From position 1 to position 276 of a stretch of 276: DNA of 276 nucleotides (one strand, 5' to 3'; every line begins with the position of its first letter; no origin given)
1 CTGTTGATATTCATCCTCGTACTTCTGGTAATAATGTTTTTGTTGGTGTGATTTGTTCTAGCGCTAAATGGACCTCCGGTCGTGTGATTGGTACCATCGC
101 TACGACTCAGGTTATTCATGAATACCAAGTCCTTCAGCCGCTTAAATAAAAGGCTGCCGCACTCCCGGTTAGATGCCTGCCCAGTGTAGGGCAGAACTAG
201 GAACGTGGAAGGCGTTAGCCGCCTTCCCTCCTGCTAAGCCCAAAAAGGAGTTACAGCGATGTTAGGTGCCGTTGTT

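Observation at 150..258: Structured, GC-rich G/H spacer is a candidate primase-dependent complementary-strand origin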

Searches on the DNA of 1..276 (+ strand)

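Call 4: search_dna_similar(query=window:1-276:+, collection=phages, mode=distant, max_rows=60)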
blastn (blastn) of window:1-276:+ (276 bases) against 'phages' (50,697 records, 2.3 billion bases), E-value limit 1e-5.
Records with a match: 27; places in all: 27; records where one place covers at least 80% of the query: 26.
Best place of each record, by identity: 90-95% 3; 80-90% 6; 60-80% 18.
By first word of the organism name: Escherichia 23; Enterobacteria 3; Microviridae 1.
By host as written in the record: - 22; Escherichia coli 2; Escherichia coli strain K12 2; Escherichia coli MG1655 K12 1.
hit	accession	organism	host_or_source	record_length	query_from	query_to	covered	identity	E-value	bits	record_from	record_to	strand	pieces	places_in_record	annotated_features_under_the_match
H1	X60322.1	Escherichia phage alpha3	-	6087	1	276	100%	91.4%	2e-123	447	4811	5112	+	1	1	whole genome of bacteriophage alpha3 | G: CDS | H: CDS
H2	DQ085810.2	Escherichia phage alpha3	-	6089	1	276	100%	91.4%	2e-123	447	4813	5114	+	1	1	G: gpG | H: gpH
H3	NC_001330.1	Escherichia phage alpha3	Escherichia coli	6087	1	276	100%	91.4%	2e-123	447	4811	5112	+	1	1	whole genome of bacteriophage alpha3 | G: major spike protein | H: minor spike protein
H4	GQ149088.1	Escherichia phage St-1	Escherichia coli strain K12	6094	1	255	92%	85.2%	3e-89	334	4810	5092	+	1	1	G: gpG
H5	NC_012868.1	Escherichia phage St-1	Escherichia coli strain K12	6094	1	255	92%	85.2%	3e-89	334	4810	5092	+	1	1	G: major spike protein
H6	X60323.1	Escherichia phage phiK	-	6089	1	255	92%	84.4%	4e-87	326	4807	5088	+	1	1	G: CDS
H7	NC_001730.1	Escherichia phage phiK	-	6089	1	255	92%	84.4%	4e-87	326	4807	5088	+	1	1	G: hypothetical protein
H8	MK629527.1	Escherichia phage Lilleven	Escherichia coli MG1655 K12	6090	1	255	92%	81.9%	7e-78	295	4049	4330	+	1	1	major spike protein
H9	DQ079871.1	Escherichia phage ID32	-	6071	3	275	99%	74.3%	1e-50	205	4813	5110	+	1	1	G: gpG | H: gpH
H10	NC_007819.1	Escherichia phage ID32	-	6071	3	275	99%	74.3%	1e-50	205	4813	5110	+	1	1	G: gpG | H: gpH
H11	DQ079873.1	Enterobacteria phage WA13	-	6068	3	275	99%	73.9%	1e-50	205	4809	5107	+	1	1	G: gpG | H: gpH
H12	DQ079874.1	Escherichia phage WA45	-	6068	3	275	99%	73.9%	1e-50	205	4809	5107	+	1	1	G: gpG | H: gpH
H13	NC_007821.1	Enterobacteria phage WA13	Escherichia coli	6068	3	275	99%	73.9%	1e-50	205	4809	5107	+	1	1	G: major spike protein | H: minor spike protein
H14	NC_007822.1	Escherichia phage WA45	-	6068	3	275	99%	73.9%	1e-50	205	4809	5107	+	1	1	G: gpG | H: gpH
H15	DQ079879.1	Escherichia phage NC29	-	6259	1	276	100%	72.8%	3e-44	184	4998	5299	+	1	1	G: gpG | H: gpH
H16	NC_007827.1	Escherichia phage NC29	-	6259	1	276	100%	72.8%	3e-44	184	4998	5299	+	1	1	G: gpG | H: gpH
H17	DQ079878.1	Enterobacteria phage NC3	-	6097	1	275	100%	72.5%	1e-44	186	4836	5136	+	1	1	G: gpG | H: gpH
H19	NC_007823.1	Escherichia phage NC28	-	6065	3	275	99%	72.3%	6e-41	173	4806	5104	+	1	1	G: gpG | H: gpH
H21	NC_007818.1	Escherichia phage ID21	-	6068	1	275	100%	71.5%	6e-41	172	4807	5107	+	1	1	G: gpG | H: gpH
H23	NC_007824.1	Escherichia phage ID62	-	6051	1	275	100%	71.5%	3e-39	168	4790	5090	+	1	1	G: gpG | H: gpH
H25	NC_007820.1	Escherichia phage NC35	-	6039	3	275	99%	70.8%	1e-36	159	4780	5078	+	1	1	G: gpG | H: gpH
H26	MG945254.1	Microviridae sp.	dog feces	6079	1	275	100%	70.2%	5e-36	156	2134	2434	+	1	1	similar to EcoligPG | similar to EcoligPH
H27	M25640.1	Escherichia phage alpha3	-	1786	78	276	72%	88.4%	1e-81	308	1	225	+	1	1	H: H-protein | H: ribosome_binding_site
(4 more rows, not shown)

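Call 7: get_annotated_region(hit=H3, flank=300)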
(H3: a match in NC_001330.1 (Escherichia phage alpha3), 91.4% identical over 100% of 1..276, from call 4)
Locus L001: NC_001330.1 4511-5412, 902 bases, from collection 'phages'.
description: Enterobacteria phage alpha3, complete genome.
organism: Escherichia phage alpha3 (NCBI taxid 10849)
taxonomy: Viruses; Monodnaviria; Sangervirae; Phixviricota; Malgrandaviricetes; Petitvirales; Microviridae; Bullavirinae; Alphatrevirus; Alphatrevirus alpha3
host: Escherichia coli; source: -; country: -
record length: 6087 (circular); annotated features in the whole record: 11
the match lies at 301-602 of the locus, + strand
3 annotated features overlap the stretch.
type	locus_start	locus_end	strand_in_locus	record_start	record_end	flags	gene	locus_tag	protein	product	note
misc_feature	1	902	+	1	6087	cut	-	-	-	-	whole genome of bacteriophage alpha3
CDS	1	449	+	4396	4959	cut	G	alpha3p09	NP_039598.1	major spike protein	A total of 60 copies of protein G are present at the 12 vertices with 5-fold symmetry of Microvirus capsids. other ...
CDS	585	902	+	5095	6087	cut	H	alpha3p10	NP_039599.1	minor spike protein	One molecule of protein H is located at each of the 12 vertices with 5-fold symmetry. Binds to LPS and is involved in ...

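Call 8: get_annotated_region(hit=H5, flank=300)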
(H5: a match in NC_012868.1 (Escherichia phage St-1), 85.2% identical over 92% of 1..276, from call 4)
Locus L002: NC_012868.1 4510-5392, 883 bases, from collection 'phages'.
description: Enterobacteria phage St-1, complete genome.
organism: Escherichia phage St-1 (NCBI taxid 10845)
taxonomy: Viruses; Monodnaviria; Sangervirae; Phixviricota; Malgrandaviricetes; Petitvirales; Microviridae; Bullavirinae; Alphatrevirus; Alphatrevirus St1
host: Escherichia coli strain K12; source: -; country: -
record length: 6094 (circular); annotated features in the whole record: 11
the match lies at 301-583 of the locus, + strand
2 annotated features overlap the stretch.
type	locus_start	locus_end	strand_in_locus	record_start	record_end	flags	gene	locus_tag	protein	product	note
CDS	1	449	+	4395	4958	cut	G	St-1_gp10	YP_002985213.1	major spike protein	A total of 60 copies of protein G are present at the 12 vertices with 5-fold symmetry of Microvirus capsids. other ...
CDS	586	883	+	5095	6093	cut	H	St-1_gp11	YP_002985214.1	minor spike protein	One molecule of protein H is located at each of the 12 vertices with 5-fold symmetry. Binds to LPS and is involved in ...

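Call 9: get_annotated_region(hit=H7, flank=300)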
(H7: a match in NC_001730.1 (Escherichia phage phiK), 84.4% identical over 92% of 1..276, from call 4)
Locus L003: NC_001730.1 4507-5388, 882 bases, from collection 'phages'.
description: Bacteriophage phiK complete genome.
organism: Escherichia phage phiK (NCBI taxid 2507234)
taxonomy: Viruses; Monodnaviria; Sangervirae; Phixviricota; Malgrandaviricetes; Petitvirales; Microviridae; Bullavirinae; Alphatrevirus; Alphatrevirus phiK
host: -; source: -; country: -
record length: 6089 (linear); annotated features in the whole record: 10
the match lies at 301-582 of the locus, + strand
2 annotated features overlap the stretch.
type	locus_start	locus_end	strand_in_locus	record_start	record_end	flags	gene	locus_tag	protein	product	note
CDS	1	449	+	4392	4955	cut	G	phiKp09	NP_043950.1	hypothetical protein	-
CDS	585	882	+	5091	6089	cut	H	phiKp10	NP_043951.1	hypothetical protein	-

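Call 10: get_annotated_region(hit=H8, flank=300)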
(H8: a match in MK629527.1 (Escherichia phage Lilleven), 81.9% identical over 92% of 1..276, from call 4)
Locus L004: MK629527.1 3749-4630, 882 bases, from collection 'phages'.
description: Escherichia phage Lilleven, complete genome.
organism: Escherichia phage Lilleven (NCBI taxid 2562234)
taxonomy: Viruses; Monodnaviria; Sangervirae; Phixviricota; Malgrandaviricetes; Petitvirales; Microviridae; Bullavirinae; Alphatrevirus
host: Escherichia coli MG1655 K12; source: wastewater, inlet; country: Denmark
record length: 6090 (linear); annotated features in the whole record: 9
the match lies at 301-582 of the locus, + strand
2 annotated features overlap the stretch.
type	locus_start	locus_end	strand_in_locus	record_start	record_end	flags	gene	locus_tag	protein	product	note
CDS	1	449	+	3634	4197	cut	-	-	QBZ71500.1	major spike protein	protein G; gpG; phage minor structural protein; 60 copies present at the 12 vertices with 5-fold symmetry of Microvirus ...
CDS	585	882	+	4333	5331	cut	-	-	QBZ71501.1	minor spike protein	One molecule of protein H is located at each of the 12 vertices with 5-fold symmetry. Binds to LPS and is involved in ...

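Call 15: search_dna_similar(query=window:150-258:+, collection=phages, mode=distant, max_rows=60, max_evalue=10)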
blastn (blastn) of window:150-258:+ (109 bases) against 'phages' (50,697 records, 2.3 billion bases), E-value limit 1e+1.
Records with a match: 31; places in all: 31; records where one place covers at least 80% of the query: 27.
Best place of each record, by identity: 90-95% 1; 80-90% 8; 60-80% 22.
By first word of the organism name: Escherichia 25; Enterobacteria 4; Microviridae 1; Shigella 1.
By host as written in the record: - 25; Escherichia coli 2; Escherichia coli strain K12 2; Escherichia coli MG1655 K12 1; Shigella sonnei 1081 1.
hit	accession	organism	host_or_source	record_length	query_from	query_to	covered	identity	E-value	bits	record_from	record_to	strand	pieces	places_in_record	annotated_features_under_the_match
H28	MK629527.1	Escherichia phage Lilleven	Escherichia coli MG1655 K12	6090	1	106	94%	93.3%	8e-21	154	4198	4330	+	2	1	none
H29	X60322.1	Escherichia phage alpha3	-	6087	1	109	100%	80.7%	3e-33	146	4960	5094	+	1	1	whole genome of bacteriophage alpha3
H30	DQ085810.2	Escherichia phage alpha3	-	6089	1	109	100%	80.7%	3e-33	146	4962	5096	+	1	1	none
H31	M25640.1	Escherichia phage alpha3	-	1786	1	109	100%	80.7%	3e-33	146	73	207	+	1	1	H: ribosome_binding_site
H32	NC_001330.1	Escherichia phage alpha3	Escherichia coli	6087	1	109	100%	80.7%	3e-33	146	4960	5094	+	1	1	whole genome of bacteriophage alpha3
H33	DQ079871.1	Escherichia phage ID32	-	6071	1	109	100%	78.5%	2e-28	129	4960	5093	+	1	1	none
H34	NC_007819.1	Escherichia phage ID32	-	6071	1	109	100%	78.5%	2e-28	129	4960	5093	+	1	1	none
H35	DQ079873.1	Enterobacteria phage WA13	-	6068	1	109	100%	77.8%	7e-28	128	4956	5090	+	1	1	none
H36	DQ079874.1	Escherichia phage WA45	-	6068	1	109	100%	77.8%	7e-28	128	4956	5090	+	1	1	none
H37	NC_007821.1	Enterobacteria phage WA13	Escherichia coli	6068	1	109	100%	77.8%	7e-28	128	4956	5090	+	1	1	none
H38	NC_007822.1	Escherichia phage WA45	-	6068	1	109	100%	77.8%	7e-28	128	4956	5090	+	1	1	none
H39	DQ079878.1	Enterobacteria phage NC3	-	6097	1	109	100%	76.3%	4e-25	119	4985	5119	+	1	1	none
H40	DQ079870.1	Escherichia phage ID21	-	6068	1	108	99%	74.6%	7e-22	108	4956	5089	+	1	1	none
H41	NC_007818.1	Escherichia phage ID21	-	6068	1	108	99%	74.6%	7e-22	108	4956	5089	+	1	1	none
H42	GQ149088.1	Escherichia phage St-1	Escherichia coli strain K12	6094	1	106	97%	75.4%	2e-21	105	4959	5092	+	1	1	none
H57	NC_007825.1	Escherichia phage ID52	-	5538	1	46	42%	80.4%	2e-2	44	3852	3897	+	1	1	none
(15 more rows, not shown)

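Call 27: get_annotated_region(hit=H10, flank=100)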
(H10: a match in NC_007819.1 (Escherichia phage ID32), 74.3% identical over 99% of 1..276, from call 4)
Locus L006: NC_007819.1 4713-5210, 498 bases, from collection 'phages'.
description: Coliphage ID32, complete genome.
organism: Escherichia phage ID32 (NCBI taxid 338102)
taxonomy: Viruses; Monodnaviria; Sangervirae; Phixviricota; Malgrandaviricetes; Petitvirales; Microviridae; Bullavirinae; Alphatrevirus; Alphatrevirus ID32
host: -; source: -; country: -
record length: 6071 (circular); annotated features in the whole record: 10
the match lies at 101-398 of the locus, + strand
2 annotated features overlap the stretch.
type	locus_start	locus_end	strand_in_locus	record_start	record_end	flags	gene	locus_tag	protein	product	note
CDS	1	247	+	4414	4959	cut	G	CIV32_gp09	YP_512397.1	gpG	major spike protein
CDS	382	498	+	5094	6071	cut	H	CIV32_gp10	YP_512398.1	gpH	minor spike protein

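Call 28: get_annotated_region(hit=H13, flank=100)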
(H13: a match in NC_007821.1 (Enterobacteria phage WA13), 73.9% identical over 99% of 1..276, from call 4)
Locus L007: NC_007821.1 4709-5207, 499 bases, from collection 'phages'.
description: Enterobacteria phage WA13, complete genome.
organism: Enterobacteria phage WA13 (NCBI taxid 489828)
taxonomy: Viruses; Monodnaviria; Sangervirae; Phixviricota; Malgrandaviricetes; Petitvirales; Microviridae; Bullavirinae; Alphatrevirus
host: Escherichia coli; source: -; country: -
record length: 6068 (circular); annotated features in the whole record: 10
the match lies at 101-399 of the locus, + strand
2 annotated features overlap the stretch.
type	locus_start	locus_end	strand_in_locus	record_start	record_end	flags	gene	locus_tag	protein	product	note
CDS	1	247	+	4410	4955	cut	G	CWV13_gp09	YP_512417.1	major spike protein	A total of 60 copies of protein G are present at the 12 vertices with 5-fold symmetry of Microvirus capsids. other ...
CDS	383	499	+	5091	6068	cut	H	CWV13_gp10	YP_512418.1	minor spike protein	One molecule of protein H is located at each of the 12 vertices with 5-fold symmetry. Binds to LPS and is involved in ...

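Call 29: get_annotated_region(hit=H16, flank=100)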
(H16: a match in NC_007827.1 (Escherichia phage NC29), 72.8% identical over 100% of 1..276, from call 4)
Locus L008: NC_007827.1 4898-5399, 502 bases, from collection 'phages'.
description: Coliphage NC29, complete genome.
organism: Escherichia phage NC29 (NCBI taxid 338110)
taxonomy: Viruses; Monodnaviria; Sangervirae; Phixviricota; Malgrandaviricetes; Petitvirales; Microviridae; Bullavirinae; Alphatrevirus; Alphatrevirus NC29
host: -; source: -; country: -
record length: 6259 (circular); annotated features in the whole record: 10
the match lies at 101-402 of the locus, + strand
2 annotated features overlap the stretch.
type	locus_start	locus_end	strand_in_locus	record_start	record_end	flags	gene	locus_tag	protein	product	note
CDS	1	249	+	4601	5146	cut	G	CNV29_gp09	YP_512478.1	gpG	major spike protein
CDS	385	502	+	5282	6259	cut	H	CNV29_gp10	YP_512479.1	gpH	minor spike protein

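Call 30: get_annotated_region(hit=H17, flank=100)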
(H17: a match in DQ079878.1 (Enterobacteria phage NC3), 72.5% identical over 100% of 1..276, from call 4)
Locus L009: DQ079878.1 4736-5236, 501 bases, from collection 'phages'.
description: Coliphage NC3, complete genome.
organism: Enterobacteria phage NC3 (NCBI taxid 338109)
taxonomy: Viruses; Monodnaviria; Sangervirae; Phixviricota; Malgrandaviricetes; Petitvirales; Microviridae; Bullavirinae; Alphatrevirus
host: -; source: -; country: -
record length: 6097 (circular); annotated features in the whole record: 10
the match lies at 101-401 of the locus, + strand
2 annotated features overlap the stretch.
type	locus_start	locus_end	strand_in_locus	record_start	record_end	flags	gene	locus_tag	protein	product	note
CDS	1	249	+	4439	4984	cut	G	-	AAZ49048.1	gpG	major spike protein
CDS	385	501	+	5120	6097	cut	H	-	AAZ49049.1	gpH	minor spike protein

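Call 31: get_annotated_region(hit=H19, flank=100)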
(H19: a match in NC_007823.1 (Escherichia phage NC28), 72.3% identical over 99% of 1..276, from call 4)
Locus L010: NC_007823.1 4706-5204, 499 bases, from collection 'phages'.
description: Coliphage NC28, complete genome.
organism: Escherichia phage NC28 (NCBI taxid 338106)
taxonomy: Viruses; Monodnaviria; Sangervirae; Phixviricota; Malgrandaviricetes; Petitvirales; Microviridae; Bullavirinae; Alphatrevirus; Alphatrevirus NC28
host: -; source: -; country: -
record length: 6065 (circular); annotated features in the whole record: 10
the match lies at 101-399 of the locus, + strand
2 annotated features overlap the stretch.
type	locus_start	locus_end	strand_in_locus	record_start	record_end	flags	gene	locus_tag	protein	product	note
CDS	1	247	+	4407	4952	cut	G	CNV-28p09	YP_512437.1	gpG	major spike protein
CDS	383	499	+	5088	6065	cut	H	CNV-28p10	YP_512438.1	gpH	minor spike protein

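Call 32: get_annotated_region(hit=H21, flank=100)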
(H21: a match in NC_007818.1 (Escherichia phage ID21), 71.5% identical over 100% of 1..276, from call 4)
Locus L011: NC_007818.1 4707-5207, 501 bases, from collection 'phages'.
description: Coliphage ID21, complete genome.
organism: Escherichia phage ID21 (NCBI taxid 338101)
taxonomy: Viruses; Monodnaviria; Sangervirae; Phixviricota; Malgrandaviricetes; Petitvirales; Microviridae; Bullavirinae; Alphatrevirus; Alphatrevirus ID21
host: -; source: -; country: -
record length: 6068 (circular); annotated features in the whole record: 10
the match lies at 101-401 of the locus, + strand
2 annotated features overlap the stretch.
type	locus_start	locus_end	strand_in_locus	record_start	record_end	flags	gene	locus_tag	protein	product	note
CDS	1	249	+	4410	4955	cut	G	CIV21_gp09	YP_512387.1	gpG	major spike protein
CDS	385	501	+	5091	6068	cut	H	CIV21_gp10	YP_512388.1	gpH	minor spike protein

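Call 33: get_annotated_region(hit=H23, flank=100)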
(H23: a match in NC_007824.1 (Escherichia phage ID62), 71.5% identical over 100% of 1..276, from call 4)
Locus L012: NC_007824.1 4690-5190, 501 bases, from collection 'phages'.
description: Coliphage ID62, complete genome.
organism: Escherichia phage ID62 (NCBI taxid 338107)
taxonomy: Viruses; Monodnaviria; Sangervirae; Phixviricota; Malgrandaviricetes; Petitvirales; Microviridae; Bullavirinae; Alphatrevirus; Alphatrevirus ID62
host: -; source: -; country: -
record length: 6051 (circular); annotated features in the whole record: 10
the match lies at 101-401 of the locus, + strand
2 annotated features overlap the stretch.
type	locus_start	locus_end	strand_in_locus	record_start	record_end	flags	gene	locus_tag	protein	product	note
CDS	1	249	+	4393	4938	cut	G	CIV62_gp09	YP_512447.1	gpG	major spike protein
CDS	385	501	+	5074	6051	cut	H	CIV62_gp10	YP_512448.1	gpH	minor spike protein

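Call 34: get_annotated_region(hit=H25, flank=100)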
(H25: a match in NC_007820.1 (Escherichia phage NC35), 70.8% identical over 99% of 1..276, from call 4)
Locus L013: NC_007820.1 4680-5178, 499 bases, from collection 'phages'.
description: Coliphage NC35, complete genome.
organism: Escherichia phage NC35 (NCBI taxid 338103)
taxonomy: Viruses; Monodnaviria; Sangervirae; Phixviricota; Malgrandaviricetes; Petitvirales; Microviridae; Bullavirinae; Alphatrevirus; Alphatrevirus NC35
host: -; source: -; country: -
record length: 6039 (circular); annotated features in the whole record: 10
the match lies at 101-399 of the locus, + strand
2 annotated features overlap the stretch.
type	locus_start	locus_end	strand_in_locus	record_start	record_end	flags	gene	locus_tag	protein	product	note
CDS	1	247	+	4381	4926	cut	G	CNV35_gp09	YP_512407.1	gpG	major spike protein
CDS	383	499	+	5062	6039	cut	H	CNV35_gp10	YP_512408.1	gpH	minor spike protein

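Call 35: get_annotated_region(hit=H26, flank=100)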
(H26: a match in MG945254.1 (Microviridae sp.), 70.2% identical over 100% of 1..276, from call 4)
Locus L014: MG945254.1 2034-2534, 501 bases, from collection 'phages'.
description: UNVERIFIED: Microviridae sp. isolate 2994-1602, complete genome.
organism: Microviridae sp. (NCBI taxid 2202644)
taxonomy: Viruses; Monodnaviria; Sangervirae; Phixviricota; Malgrandaviricetes; Petitvirales; Microviridae
host: -; source: dog feces; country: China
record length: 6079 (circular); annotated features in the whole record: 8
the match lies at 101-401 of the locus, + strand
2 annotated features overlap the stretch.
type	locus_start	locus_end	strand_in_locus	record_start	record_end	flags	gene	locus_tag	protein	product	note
misc_feature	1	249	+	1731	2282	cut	-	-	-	-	similar to EcoligPG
misc_feature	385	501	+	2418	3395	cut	-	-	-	-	similar to EcoligPH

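Call 36: get_annotated_region(hit=H57, flank=150)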
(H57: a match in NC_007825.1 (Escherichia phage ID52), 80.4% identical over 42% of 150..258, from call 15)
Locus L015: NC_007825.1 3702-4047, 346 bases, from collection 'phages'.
description: Coliphage ID52, complete genome.
organism: Escherichia phage ID52 (NCBI taxid 338108)
taxonomy: Viruses; Monodnaviria; Sangervirae; Phixviricota; Malgrandaviricetes; Petitvirales; Microviridae; Bullavirinae; Gequatrovirus; Gequatrovirus ID52
host: -; source: -; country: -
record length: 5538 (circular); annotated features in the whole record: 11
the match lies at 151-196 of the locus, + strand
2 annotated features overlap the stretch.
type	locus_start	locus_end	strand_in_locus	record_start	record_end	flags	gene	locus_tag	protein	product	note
CDS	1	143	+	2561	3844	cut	F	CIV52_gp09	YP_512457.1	gpF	major coat protein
CDS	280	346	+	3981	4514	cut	G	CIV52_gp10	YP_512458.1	gpG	major spike protein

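Call 56: search_rna_families(source=window, threshold=evalue, max_evalue=10)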
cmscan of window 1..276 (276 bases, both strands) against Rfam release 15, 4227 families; matches with E-value up to 10: 0.
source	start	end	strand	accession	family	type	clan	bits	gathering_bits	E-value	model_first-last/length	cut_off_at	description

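Call 64: search_dna_similar(query=window:1-276:+, collection=ecoli_genomes, mode=near, max_rows=10)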
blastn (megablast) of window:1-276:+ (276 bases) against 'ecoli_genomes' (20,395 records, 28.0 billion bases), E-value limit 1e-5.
No match.

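Call 65: search_dna_similar(query=window:1-276:+, collection=plasmids, mode=near, max_rows=10)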
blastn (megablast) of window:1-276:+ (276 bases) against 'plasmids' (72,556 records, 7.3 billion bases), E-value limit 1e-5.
No match.
